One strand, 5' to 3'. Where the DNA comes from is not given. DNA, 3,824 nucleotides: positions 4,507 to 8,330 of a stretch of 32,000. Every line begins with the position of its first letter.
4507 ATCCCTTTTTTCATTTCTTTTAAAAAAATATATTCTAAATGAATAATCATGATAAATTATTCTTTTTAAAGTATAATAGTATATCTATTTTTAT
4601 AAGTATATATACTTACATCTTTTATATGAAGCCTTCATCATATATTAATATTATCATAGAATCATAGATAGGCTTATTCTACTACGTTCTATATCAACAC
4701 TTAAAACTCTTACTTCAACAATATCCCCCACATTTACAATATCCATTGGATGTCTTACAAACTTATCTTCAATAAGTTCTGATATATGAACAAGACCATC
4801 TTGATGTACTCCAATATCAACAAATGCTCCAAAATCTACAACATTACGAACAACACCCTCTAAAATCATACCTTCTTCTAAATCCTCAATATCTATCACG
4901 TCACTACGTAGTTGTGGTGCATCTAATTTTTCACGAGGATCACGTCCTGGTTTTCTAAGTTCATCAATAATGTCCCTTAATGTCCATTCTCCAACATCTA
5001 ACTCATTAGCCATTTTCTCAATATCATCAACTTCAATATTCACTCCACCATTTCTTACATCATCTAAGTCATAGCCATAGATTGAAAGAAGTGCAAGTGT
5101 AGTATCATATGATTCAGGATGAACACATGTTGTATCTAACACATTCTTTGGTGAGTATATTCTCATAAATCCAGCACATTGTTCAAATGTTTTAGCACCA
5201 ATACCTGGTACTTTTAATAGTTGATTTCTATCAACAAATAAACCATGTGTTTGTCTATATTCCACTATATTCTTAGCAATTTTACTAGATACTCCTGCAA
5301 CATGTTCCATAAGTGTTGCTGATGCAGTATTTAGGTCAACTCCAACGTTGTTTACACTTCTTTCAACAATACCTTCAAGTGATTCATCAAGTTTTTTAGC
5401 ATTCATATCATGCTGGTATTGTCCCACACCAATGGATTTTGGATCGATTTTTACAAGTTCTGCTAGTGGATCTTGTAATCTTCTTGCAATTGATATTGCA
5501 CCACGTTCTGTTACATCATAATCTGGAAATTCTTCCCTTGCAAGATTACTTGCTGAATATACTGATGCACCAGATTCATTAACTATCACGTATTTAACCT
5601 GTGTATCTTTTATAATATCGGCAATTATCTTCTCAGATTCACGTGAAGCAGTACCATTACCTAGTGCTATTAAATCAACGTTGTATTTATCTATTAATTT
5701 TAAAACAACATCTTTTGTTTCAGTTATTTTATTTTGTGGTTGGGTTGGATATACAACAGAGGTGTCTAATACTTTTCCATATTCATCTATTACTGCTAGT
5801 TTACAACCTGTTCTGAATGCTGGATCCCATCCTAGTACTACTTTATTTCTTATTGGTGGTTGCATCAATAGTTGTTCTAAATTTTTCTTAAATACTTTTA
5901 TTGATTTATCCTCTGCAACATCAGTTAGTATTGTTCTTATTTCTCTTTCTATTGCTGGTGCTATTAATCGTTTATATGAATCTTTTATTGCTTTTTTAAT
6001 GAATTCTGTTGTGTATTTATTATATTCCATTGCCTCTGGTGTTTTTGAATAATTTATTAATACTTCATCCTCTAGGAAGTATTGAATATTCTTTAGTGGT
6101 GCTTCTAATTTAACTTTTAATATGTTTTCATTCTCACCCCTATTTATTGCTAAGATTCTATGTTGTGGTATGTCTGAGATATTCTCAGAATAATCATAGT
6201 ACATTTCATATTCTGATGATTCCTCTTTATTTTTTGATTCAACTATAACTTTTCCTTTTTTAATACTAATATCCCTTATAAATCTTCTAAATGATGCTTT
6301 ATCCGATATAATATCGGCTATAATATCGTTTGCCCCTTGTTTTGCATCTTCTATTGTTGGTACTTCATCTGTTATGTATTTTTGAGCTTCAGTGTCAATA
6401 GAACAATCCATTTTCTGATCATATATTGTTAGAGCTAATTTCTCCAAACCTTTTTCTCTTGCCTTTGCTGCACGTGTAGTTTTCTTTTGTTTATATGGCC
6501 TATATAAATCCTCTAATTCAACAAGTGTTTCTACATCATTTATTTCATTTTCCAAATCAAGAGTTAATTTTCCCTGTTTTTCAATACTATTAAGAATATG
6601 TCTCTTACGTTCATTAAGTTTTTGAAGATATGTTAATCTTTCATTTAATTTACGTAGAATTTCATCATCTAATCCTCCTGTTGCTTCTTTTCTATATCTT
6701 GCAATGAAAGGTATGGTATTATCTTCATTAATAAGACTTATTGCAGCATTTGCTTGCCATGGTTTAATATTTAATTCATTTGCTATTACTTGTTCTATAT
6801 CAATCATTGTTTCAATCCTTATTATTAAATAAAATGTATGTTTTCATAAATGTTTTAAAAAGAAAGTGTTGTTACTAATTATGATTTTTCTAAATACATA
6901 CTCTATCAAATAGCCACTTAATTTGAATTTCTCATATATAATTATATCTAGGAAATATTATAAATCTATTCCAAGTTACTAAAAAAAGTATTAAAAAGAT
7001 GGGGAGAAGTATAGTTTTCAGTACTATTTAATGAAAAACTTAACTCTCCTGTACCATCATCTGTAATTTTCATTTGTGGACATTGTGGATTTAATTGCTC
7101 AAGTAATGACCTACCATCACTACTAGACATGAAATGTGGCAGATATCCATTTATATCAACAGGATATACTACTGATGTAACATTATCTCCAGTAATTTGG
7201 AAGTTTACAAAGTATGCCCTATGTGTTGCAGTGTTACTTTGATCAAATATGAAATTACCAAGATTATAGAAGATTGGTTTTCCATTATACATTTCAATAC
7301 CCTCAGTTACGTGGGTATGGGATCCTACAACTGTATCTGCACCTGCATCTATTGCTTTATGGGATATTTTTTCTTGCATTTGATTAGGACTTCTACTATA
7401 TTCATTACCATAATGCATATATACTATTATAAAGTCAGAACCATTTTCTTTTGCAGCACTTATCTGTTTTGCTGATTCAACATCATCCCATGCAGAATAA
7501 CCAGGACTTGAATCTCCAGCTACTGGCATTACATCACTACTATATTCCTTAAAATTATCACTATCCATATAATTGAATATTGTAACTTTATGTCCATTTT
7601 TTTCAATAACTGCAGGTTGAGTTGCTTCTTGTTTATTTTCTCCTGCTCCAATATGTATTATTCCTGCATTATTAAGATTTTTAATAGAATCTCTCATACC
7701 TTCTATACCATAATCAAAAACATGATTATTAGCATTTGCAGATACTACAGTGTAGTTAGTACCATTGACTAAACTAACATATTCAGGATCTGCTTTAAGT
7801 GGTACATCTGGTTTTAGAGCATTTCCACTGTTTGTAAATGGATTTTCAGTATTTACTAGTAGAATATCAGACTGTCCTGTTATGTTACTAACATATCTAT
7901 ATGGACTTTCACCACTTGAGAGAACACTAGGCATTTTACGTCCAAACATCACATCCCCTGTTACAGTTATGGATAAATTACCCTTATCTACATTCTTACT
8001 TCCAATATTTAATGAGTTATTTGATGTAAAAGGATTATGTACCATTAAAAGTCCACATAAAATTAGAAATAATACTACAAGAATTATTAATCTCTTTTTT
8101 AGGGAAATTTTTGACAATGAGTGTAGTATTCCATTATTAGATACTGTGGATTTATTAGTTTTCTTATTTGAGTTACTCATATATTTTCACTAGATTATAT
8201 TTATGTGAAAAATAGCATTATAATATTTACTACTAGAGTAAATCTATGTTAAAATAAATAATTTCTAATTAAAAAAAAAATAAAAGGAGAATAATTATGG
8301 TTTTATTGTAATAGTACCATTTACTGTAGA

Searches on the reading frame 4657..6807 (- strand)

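Call 24: search_protein_families(library=pfam, proteins=[window:4657-6807:-], max_evalue=0.01)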
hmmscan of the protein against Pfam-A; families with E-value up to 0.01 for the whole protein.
window:4657-6807:- (717 aa): 11 families
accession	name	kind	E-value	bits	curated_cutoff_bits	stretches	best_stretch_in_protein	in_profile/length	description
PF16921.10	Tex_YqgF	-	4.8e-56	189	27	1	322-445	1-126/126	Tex protein YqgF-like domain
PF09371.15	Tex_N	-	2.4e-30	104.5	32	1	3-76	2-75/75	Tex-like protein N-terminal domain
PF12836.13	HHH_3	-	1.9e-29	102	27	1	485-549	1-65/65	Helix-hairpin-helix motif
PF22706.1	Tex_central_region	-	2.5e-24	86.7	27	1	138-306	7-178/178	Tex central region-like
PF00575.29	S1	-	6.9e-18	65.2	22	1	643-715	2-73/74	S1 RNA binding domain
PF17674.7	HHH_9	-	1.4e-16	61.5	23.1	1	555-625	1-70/70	HHH domain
PF14639.11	YqgF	-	4.4e-08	33.5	35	1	339-452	25-147/150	Holliday-junction resolvase-like of SPT6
PF14635.12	HHH_7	-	3.3e-06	27.8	27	1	458-550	5-103/104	Helix-hairpin-helix motif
PF23459.1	S1_RRP5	-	1.6e-05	25.8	27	1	643-714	1-71/72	RRP5 S1 domain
PF14520.12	HHH_5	-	0.0003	21.7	27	0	502-542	6-49/57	Helix-hairpin-helix domain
PF00633.29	HHH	-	0.00038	20.6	24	0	526-544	9-27/30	Helix-hairpin-helix motif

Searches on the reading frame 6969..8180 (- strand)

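Call 24: search_protein_families(library=pfam, proteins=[window:6969-8180:-], max_evalue=0.01)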
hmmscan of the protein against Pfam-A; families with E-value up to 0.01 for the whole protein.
window:6969-8180:- (404 aa): 1 family
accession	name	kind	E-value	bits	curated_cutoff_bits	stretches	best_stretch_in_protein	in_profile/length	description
PF09587.15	PGA_cap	-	4.6e-71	239.7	27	1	71-314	2-255/255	Bacterial capsule synthesis protein PGA_cap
